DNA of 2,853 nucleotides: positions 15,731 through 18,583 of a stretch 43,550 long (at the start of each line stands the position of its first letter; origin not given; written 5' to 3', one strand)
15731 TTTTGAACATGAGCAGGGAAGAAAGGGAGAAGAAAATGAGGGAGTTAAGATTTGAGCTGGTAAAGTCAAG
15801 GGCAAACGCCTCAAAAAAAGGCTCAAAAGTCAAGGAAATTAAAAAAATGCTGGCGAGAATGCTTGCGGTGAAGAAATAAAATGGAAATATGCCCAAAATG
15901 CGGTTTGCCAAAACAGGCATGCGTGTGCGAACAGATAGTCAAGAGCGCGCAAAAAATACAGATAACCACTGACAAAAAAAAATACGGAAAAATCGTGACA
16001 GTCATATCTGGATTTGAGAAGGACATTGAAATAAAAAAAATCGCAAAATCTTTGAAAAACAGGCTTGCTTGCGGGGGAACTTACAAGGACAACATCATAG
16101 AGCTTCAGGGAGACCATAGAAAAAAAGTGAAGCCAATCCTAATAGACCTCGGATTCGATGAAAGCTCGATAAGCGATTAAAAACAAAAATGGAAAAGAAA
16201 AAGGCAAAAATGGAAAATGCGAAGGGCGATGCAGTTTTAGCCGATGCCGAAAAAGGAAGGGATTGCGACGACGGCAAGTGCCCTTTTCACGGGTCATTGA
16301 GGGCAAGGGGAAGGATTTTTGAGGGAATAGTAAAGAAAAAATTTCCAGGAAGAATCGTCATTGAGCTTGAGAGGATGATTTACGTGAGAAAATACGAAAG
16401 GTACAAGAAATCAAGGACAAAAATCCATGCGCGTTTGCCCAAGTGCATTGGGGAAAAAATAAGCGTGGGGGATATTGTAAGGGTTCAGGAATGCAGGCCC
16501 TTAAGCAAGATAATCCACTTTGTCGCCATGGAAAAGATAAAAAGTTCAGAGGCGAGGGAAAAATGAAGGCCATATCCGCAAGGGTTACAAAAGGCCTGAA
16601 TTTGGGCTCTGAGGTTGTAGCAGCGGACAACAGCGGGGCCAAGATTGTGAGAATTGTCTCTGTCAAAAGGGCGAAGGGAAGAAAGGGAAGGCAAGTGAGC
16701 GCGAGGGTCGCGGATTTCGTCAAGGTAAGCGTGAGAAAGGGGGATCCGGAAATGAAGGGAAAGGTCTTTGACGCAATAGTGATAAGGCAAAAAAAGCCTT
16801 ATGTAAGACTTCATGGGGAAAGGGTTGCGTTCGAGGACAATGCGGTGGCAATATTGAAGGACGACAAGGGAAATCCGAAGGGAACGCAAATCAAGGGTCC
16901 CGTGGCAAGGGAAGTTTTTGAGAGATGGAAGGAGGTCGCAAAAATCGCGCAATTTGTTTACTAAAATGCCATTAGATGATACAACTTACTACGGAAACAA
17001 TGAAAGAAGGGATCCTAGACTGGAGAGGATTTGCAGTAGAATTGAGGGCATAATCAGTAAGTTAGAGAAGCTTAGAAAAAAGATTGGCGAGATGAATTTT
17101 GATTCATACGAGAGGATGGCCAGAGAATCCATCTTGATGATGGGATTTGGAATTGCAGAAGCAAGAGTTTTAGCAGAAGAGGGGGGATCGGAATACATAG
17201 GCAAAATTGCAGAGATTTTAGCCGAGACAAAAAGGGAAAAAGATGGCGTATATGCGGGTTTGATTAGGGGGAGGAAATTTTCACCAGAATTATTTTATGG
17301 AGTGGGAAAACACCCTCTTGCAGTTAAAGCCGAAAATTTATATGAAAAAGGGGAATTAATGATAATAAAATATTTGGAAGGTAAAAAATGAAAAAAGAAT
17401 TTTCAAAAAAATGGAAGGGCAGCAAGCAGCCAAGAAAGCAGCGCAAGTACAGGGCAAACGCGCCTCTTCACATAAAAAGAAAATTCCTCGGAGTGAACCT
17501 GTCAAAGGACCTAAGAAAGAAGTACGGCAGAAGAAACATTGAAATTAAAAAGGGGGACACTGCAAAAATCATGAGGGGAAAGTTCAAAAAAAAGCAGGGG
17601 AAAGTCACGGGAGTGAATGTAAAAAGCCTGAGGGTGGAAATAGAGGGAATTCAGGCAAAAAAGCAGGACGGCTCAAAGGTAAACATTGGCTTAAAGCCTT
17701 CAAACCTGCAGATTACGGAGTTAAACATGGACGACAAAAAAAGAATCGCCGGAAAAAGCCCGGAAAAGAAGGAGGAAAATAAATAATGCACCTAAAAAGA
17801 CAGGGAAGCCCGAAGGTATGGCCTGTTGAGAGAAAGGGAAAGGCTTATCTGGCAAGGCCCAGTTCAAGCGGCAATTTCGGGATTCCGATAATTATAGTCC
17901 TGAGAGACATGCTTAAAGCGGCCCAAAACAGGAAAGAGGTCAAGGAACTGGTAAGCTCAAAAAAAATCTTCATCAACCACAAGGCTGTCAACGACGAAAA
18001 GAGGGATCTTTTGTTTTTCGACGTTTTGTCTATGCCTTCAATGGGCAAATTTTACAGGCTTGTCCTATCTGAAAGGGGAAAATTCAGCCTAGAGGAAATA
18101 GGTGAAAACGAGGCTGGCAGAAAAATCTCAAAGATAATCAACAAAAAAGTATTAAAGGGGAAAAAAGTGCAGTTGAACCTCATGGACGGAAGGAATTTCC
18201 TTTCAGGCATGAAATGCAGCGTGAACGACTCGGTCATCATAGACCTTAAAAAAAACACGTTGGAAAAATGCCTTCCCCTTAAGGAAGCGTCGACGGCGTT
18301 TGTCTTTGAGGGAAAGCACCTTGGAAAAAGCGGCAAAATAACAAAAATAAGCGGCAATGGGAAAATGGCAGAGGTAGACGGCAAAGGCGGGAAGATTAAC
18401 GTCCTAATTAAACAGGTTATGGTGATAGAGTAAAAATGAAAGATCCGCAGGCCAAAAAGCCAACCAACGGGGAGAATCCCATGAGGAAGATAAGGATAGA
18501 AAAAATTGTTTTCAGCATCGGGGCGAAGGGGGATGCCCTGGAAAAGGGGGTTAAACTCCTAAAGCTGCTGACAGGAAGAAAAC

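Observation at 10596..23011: Five low-GC orphan ORFs inserted into gene junctions of the ribosomal-protein superoperon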

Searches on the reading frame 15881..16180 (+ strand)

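Call 56: search_protein_families(library=pfam, proteins=[window:15881-16180:+], max_evalue=0.00001)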
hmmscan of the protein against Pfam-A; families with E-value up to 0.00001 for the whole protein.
window:15881-16180:+ (99 aa): 1 family
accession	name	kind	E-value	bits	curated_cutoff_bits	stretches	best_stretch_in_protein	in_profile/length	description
PF01253.27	SUI1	-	8.5e-22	77.9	25.5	1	23-92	2-76/77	Translation initiation factor SUI1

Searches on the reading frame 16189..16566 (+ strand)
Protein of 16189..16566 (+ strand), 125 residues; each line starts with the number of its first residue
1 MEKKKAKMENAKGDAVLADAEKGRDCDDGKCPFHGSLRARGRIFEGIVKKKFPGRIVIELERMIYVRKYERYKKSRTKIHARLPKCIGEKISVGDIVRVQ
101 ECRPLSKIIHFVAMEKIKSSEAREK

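Call 56: search_protein_families(library=pfam, proteins=[window:16189-16566:+], max_evalue=0.00001)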
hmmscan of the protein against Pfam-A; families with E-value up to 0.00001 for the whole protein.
window:16189-16566:+ (125 aa): 1 family
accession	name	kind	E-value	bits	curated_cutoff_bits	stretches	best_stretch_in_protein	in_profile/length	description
PF00366.26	Ribosomal_S17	-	5.4e-17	62.1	25.9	1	47-113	3-66/68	Ribosomal protein S17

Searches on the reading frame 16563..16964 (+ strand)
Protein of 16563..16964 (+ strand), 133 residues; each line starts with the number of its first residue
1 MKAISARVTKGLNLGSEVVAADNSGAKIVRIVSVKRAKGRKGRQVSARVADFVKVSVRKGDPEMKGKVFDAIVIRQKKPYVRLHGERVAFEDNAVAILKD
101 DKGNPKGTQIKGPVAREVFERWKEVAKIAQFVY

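Call 15: find_related_loci(query=window:16563-16964:+, collection=metagenome_contigs, flank=10000)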
Query window:16563-16964:+ (133 aa) in metagenome_contigs; peptide patterns used: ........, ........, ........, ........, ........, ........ (x = any residue, [..] = any of these).
600 stretches matched a pattern (row limit reached: there are more); 366 encode a relative of the query (tblastn E <= 1e-3); the best 80 are kept; 80 distinct loci.
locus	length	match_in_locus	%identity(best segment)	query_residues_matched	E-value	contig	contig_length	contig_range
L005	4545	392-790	86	1-133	6e-71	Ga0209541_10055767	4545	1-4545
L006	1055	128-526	86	1-133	6e-76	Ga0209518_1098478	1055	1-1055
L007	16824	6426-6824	83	1-133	5e-70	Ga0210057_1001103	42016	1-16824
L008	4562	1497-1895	83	1-133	5e-70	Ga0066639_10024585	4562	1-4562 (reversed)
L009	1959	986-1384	81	1-133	3e-70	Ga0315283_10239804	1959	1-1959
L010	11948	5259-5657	82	1-133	1e-68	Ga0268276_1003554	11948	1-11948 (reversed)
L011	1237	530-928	79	1-133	4e-72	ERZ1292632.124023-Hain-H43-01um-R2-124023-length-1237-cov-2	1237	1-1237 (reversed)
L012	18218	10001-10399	76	1-133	2e-67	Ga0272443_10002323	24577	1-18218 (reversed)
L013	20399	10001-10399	80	1-133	2e-67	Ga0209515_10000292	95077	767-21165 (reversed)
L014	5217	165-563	79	1-133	2e-67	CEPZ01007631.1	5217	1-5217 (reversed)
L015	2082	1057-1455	78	1-133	5e-69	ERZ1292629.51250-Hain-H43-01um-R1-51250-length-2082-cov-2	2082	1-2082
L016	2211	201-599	80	1-133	2e-68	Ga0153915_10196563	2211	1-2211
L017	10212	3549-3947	79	1-133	4e-67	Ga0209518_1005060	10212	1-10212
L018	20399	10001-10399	77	1-133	2e-66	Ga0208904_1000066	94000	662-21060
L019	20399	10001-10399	80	1-133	8e-67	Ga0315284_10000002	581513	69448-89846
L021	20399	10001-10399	77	1-133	7e-67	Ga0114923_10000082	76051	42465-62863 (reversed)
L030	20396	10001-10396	77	1-132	1e-65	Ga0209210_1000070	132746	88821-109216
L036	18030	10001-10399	74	1-133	7e-65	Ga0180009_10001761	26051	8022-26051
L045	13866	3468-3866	77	1-133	3e-64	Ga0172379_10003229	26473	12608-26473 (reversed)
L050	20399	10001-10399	75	1-133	3e-63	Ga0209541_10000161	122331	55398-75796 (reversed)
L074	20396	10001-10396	76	1-132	4e-61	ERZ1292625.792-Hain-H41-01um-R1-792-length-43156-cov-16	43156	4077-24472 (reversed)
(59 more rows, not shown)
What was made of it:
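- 16563..16964 (+): uL14, upstream flank of D. Used as the query that recovered the 80 related loci (call 15).
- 80 loci with uL14 72-86% identical (call 15).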

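Call 37: search_protein_families(library=pfam, alignment_id=A2, max_evalue=0.001)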
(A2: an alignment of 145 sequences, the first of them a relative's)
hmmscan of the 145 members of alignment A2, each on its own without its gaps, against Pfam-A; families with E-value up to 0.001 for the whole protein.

A. member 1, L007:6799-7062:+ (88 aa): 0 families

B. families by the number of members that match (of 145 scanned): 17 families
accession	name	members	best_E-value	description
PF03819.22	MazG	5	1.9e-10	MazG nucleotide pyrophosphohydrolase domain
PF12643.12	MazG-like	3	0.00016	MazG-like family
PF12710.13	HAD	2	1.5e-12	haloacid dehalogenase-like hydrolase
PF13419.12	HAD_2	2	8.1e-08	Haloacid dehalogenase-like hydrolase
PF08461.16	HTH_12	2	1e-05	Ribonuclease R winged-helix domain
PF00925.25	GTP_cyclohydro2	1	2.4e-44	GTP cyclohydrolase II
PF18931.5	DUF5680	1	8.8e-23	Domain of unknown function (DUF5680)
PF00702.32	Hydrolase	1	2.6e-15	haloacid dehalogenase-like hydrolase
PF00293.34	NUDIX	1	4.4e-15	NUDIX domain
PF00410.24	Ribosomal_S8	1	4.9e-12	Ribosomal protein S8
PF06941.18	NT5C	1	4.3e-09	5' nucleotidase, deoxy (Pyrimidine), cytosolic type C protein (NT5C)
PF08282.18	Hydrolase_3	1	6.8e-09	haloacid dehalogenase-like hydrolase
PF14815.12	NUDIX_4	1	1.4e-07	NUDIX domain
PF16906.11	Ribosomal_L26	1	6e-06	Ribosomal proteins L26 eukaryotic, L24P archaeal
PF03767.20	Acid_phosphat_B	1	9.1e-05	HAD superfamily, subfamily IIIB (Acid phosphatase)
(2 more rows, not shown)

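Call 56: search_protein_families(library=pfam, proteins=[window:16563-16964:+], max_evalue=0.00001)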
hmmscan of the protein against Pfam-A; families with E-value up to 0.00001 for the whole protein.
window:16563-16964:+ (133 aa): 1 family
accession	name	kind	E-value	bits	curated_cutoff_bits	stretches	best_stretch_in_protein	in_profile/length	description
PF00238.24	Ribosomal_L14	-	1.4e-31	109.4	23.6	1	14-132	4-121/122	Ribosomal protein L14p/L23e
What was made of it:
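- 16563..16964 (+): Pfam Ribosomal_L14 1e-31 (call 56).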

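Call 70: find_encoding_contigs(protein=window:16563-16964:+, flank=4000, max_places=8)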
Protein window:16563-16964:+ (133 aa): 3 contigs read that carry it; 2 places shown.
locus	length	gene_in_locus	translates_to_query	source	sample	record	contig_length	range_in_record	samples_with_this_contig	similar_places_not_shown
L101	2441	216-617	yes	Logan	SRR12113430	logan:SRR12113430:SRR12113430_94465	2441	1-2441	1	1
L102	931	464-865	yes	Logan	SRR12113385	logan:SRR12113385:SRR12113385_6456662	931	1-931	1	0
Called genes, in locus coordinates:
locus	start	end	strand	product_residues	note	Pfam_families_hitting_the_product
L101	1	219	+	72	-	?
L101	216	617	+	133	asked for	PF00238:Ribosomal_L14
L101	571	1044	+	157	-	-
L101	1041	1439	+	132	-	PF16906:Ribosomal_L26, PF00467:KOW (weak)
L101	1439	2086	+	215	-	PF08071:RS4NT (weak), PF00900:Ribosomal_S4e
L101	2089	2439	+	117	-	?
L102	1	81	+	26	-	?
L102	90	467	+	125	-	PF00366:Ribosomal_S17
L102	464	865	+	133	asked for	PF00238:Ribosomal_L14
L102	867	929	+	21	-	?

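Call 71: search_protein_families(library=pfam, proteins=[L036:16610-17002:+, L007:12320-12994:+, L021:10374-11054:+, L050:10404-11018:+, L045:10553-11689:+, L045:9834-10553:+, L030:17830-18456:+, L074:15783-16274:+, L036:4435-4917:+, L012:13934-14410:+], max_evalue=0.001)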
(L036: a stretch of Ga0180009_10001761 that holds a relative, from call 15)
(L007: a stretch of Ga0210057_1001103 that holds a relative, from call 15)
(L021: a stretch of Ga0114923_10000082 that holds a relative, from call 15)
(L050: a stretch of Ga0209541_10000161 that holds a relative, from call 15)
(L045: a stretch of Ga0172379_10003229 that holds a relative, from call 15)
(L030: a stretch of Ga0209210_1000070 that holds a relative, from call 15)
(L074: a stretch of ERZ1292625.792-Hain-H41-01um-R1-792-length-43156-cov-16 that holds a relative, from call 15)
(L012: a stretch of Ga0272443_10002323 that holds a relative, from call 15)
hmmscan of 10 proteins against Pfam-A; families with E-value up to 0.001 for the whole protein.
L036:16610-17002:+ (131 aa): 2 families
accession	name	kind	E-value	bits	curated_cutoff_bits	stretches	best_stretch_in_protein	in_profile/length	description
PF03819.22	MazG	-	5.4e-05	23.8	22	1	31-98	10-74/74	MazG nucleotide pyrophosphohydrolase domain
PF12643.12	MazG-like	-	0.00016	22.3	27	1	52-95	29-71/85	MazG-like family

L007:12320-12994:+ (225 aa): 0 families

L021:10374-11054:+ (227 aa): 4 families
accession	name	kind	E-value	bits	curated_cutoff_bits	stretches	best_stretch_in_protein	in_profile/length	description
PF00702.32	Hydrolase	-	2.6e-15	57.8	26.4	1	13-190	1-188/191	haloacid dehalogenase-like hydrolase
PF12710.13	HAD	-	1.5e-12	48.8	27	1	16-190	1-189/189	haloacid dehalogenase-like hydrolase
PF08282.18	Hydrolase_3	-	6.8e-09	36.3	20.9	1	159-215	189-245/255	haloacid dehalogenase-like hydrolase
PF13419.12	HAD_2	-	8.1e-08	33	23.8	1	16-186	1-165/178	Haloacid dehalogenase-like hydrolase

L050:10404-11018:+ (205 aa): 4 families
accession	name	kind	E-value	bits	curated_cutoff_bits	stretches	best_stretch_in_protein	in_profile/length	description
PF06941.18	NT5C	-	4.3e-09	36.9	24.8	1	12-201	4-174/180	5' nucleotidase, deoxy (Pyrimidine), cytosolic type C protein (NT5C)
PF12710.13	HAD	-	8.5e-05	23.5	27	1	26-149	34-163/189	haloacid dehalogenase-like hydrolase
PF13419.12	HAD_2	-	8.6e-05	23.2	23.8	1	15-134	4-133/178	Haloacid dehalogenase-like hydrolase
PF03767.20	Acid_phosphat_B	-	9.1e-05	22.5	27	1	66-144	109-188/230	HAD superfamily, subfamily IIIB (Acid phosphatase)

L045:10553-11689:+ (379 aa): 0 families

L045:9834-10553:+ (240 aa): 0 families

L030:17830-18456:+ (209 aa): 1 family
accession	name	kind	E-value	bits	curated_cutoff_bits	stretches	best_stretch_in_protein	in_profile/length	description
PF00925.25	GTP_cyclohydro2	-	2.4e-44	151.2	23.3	1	26-175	14-162/165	GTP cyclohydrolase II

L074:15783-16274:+ (164 aa): 1 family
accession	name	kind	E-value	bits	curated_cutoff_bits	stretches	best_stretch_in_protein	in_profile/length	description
PF18931.5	DUF5680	-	8.8e-23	81.1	25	1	49-161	1-104/104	Domain of unknown function (DUF5680)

L036:4435-4917:+ (161 aa): 0 families

L012:13934-14410:+ (159 aa): 0 families

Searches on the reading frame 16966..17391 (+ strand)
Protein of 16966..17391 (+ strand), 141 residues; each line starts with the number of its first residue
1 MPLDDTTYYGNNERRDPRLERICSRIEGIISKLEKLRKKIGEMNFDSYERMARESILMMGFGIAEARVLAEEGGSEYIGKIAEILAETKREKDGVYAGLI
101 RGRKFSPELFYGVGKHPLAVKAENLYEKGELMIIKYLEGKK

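Call 3: search_protein_families(library=pfam, proteins=[window:16966-17391:+], max_evalue=1)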
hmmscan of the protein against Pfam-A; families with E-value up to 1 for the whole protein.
window:16966-17391:+ (141 aa): 0 families

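Call 4: search_protein_families(library=ncbifam, proteins=[window:16966-17391:+], max_evalue=1)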
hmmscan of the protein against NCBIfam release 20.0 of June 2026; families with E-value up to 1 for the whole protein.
window:16966-17391:+ (141 aa): 0 families

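Call 10: find_related_loci(query=window:16966-17391:+, collection=genome_contigs, flank=10000)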
Query window:16966-17391:+ (141 aa) in genome_contigs; peptide patterns used: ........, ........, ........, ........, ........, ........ (x = any residue, [..] = any of these).
81 stretches matched a pattern, but none encodes a relative of the query by tblastn (E <= 1e-3).

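Call 59: search_protein_families(library=phrogs, proteins=[window:16966-17391:+], max_evalue=0.05)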
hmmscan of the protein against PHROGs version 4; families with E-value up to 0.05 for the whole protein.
window:16966-17391:+ (141 aa): 0 families

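Call 60: search_protein_families(library=padloc, proteins=[window:16966-17391:+], max_evalue=0.05)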
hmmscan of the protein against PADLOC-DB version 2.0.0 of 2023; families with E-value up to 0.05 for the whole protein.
window:16966-17391:+ (141 aa): 0 families

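Call 101: search_solved_structures(query=A4, max_evalue=1)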
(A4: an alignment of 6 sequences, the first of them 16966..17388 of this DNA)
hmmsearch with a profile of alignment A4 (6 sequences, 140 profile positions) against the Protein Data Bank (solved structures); distinct sequences matched with E-value up to 1: 3.
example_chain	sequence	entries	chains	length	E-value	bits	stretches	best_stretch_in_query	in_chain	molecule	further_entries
2nd2_A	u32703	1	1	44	0.29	14.4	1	20-55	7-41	De novo mini protein HHH_06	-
4pn8_A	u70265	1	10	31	0.5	13.6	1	15-40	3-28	CC-Pent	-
9yoj_B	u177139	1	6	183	0.52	13.6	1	9-127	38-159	Hemagglutinin HA2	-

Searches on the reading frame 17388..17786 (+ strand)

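Call 56: search_protein_families(library=pfam, proteins=[window:17388-17786:+], max_evalue=0.00001)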
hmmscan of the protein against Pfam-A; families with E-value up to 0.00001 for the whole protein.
window:17388-17786:+ (132 aa): 1 family
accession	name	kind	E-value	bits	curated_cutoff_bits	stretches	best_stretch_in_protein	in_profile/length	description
PF16906.11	Ribosomal_L26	-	1.7e-25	89.7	28.8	1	12-119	1-75/82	Ribosomal proteins L26 eukaryotic, L24P archaeal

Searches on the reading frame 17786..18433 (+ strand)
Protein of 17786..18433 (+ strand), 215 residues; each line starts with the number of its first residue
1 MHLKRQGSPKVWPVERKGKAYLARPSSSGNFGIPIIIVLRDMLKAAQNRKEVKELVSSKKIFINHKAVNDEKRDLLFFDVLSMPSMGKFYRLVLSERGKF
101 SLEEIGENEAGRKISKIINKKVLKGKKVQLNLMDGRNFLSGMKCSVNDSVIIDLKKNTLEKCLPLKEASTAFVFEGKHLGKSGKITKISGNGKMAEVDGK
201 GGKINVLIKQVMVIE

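Call 11: find_related_loci(query=window:17786-18433:+, collection=genome_contigs, flank=10000)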
Query window:17786-18433:+ (215 aa) in genome_contigs; peptide patterns used: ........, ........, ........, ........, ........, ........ (x = any residue, [..] = any of these).
124 stretches matched a pattern; 2 encode a relative of the query (tblastn E <= 1e-3); 2 distinct loci.
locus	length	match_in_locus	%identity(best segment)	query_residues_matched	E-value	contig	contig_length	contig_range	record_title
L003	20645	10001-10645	44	1-214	4e-55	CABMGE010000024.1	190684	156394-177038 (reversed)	uncultured archaeon isolate LFW-165_1 genome assembly, contig: LFW1651_6, whole genome shotgun sequence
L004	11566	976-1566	32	2-204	9e-30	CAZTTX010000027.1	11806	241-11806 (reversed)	MAG TPA_asm: uncultured Methanosarcinales archaeon isolate binchicken_co32_246 genome assembly, contig: NODE_9302_length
